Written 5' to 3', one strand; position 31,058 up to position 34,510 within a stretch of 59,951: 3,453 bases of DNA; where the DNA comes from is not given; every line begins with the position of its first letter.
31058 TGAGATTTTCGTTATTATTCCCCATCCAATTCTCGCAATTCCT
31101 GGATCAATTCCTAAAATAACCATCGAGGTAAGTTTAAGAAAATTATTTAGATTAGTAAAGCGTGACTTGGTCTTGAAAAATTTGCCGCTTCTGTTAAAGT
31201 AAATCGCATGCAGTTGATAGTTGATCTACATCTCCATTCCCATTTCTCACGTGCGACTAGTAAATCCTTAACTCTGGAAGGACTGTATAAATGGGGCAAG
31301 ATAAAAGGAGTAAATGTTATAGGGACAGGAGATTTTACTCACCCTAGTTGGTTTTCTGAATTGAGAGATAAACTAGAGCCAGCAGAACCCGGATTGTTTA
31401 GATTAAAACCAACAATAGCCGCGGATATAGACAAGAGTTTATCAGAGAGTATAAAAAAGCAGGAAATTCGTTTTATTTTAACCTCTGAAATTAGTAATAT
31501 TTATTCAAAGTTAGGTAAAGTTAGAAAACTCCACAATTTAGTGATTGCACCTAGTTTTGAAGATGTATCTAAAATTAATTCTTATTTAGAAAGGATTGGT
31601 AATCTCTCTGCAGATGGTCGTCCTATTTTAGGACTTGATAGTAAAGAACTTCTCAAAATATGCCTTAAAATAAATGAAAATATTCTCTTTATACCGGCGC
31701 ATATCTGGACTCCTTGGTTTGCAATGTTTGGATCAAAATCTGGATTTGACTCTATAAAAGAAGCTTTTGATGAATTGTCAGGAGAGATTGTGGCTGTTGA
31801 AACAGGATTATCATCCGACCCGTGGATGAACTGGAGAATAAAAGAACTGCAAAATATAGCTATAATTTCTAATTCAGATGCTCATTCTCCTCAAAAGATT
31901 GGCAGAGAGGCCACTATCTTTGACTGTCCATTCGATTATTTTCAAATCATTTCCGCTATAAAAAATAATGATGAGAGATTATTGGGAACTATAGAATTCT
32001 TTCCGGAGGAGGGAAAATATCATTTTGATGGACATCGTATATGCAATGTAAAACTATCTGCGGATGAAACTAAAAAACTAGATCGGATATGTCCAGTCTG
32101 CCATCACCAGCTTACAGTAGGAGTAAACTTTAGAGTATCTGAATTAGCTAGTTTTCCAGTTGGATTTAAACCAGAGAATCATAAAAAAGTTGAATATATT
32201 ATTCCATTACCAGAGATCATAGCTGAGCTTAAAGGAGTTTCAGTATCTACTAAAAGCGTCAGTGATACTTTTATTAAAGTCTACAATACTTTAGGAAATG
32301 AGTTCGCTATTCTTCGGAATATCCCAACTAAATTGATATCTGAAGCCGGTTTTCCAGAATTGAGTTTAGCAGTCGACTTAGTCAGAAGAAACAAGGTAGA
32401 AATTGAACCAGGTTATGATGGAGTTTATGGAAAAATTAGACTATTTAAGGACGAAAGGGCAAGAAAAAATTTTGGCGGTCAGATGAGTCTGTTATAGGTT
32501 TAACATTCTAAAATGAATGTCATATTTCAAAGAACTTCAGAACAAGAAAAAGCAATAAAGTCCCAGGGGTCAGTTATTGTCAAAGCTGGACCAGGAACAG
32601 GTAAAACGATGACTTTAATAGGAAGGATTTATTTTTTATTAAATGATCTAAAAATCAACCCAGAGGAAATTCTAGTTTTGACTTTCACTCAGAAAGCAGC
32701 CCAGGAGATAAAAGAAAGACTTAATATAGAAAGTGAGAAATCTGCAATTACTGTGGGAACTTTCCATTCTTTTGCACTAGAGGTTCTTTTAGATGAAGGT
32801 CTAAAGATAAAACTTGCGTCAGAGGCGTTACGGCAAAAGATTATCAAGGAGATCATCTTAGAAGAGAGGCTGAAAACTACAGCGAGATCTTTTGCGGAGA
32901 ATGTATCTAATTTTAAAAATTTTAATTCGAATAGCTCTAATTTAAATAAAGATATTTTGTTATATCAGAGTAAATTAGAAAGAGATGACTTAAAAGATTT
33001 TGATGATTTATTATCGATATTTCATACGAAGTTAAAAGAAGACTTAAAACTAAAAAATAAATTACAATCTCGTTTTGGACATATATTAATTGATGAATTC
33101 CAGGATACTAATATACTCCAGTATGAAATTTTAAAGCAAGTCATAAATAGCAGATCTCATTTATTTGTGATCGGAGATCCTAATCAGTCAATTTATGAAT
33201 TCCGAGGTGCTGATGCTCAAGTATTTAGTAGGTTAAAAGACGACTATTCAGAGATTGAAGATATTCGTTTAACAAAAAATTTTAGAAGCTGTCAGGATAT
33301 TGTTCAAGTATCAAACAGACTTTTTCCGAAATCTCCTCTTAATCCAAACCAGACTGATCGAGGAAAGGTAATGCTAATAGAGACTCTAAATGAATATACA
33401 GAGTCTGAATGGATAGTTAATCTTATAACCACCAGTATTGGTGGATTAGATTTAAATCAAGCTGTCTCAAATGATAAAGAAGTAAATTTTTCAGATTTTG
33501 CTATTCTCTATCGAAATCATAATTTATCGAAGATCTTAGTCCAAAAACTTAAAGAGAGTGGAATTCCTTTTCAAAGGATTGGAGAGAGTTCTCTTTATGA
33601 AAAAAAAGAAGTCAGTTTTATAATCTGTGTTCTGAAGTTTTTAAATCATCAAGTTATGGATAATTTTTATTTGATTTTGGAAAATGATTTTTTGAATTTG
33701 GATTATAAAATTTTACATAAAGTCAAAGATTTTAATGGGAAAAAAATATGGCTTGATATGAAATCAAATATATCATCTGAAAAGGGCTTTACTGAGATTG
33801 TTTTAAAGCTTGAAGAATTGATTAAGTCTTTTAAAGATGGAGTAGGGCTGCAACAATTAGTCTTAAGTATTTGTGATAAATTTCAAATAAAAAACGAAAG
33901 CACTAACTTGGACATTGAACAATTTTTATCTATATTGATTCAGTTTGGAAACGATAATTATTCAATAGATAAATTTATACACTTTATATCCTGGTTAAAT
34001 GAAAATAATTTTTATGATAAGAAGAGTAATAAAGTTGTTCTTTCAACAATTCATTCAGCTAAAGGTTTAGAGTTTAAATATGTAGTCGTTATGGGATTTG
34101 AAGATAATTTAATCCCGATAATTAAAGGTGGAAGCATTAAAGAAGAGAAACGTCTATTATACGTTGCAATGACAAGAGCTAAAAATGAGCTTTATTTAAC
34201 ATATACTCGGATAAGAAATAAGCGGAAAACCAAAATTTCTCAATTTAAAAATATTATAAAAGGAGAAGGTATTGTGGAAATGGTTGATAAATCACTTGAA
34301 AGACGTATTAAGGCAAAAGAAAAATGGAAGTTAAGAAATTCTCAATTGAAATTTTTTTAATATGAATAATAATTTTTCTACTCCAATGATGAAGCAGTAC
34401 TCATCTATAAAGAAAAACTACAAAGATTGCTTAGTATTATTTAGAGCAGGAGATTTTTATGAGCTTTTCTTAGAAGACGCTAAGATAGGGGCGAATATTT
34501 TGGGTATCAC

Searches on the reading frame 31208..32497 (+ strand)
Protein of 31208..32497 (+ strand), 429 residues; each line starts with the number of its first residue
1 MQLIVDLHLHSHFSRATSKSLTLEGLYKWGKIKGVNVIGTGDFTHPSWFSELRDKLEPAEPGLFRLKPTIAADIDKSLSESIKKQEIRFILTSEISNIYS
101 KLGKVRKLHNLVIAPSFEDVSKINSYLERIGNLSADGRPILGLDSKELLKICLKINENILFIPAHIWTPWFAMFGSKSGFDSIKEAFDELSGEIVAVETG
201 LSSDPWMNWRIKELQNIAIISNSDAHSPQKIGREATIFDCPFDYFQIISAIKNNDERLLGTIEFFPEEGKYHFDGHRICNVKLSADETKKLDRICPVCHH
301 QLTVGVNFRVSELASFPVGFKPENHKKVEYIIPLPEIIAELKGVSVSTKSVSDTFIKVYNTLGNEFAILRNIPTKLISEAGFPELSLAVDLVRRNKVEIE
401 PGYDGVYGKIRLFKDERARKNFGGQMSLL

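Call 19: search_protein_families(library=pfam, proteins=[window:31208-32497:+], max_evalue=0.001)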
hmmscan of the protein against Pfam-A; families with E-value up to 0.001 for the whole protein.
window:31208-32497:+ (429 aa): 1 family
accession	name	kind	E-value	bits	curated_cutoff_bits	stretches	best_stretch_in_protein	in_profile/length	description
PF13263.12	PHP_C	-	2.1e-05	24.4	21.3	1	215-253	14-53/56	PHP-associated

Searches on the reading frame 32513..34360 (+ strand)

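Call 19: search_protein_families(library=pfam, proteins=[window:32513-34360:+], max_evalue=0.001)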
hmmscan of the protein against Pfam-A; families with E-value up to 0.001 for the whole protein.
window:32513-34360:+ (615 aa): 8 families
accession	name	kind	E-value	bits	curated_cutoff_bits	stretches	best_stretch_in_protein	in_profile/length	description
PF00580.27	UvrD-helicase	-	2.5e-58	198.3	23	1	9-245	3-270/271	UvrD/REP helicase N-terminal domain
PF13361.12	UvrD_C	-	1.8e-40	139.9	25.6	1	251-566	1-349/350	UvrD-like helicase C-terminal domain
PF13245.12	AAA_19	-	1.3e-24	87.3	25.1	1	12-231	2-134/134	AAA domain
PF13538.12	UvrD_C_2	-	1.1e-10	41.6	27.4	1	508-562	2-51/52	UvrD-like helicase C-terminal domain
PF13087.12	AAA_12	-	3.5e-08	33.7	27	0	503-562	134-190/195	AAA domain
PF01443.25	Viral_helicase1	-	5e-07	30.2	21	0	502-562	171-226/228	Viral superfamily 1 RNA helicase core domain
PF13604.12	AAA_30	-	5.9e-06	26.6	27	1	12-127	7-82/191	AAA domain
PF13086.12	AAA_11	-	0.00027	21.2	27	1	12-153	11-147/257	AAA domain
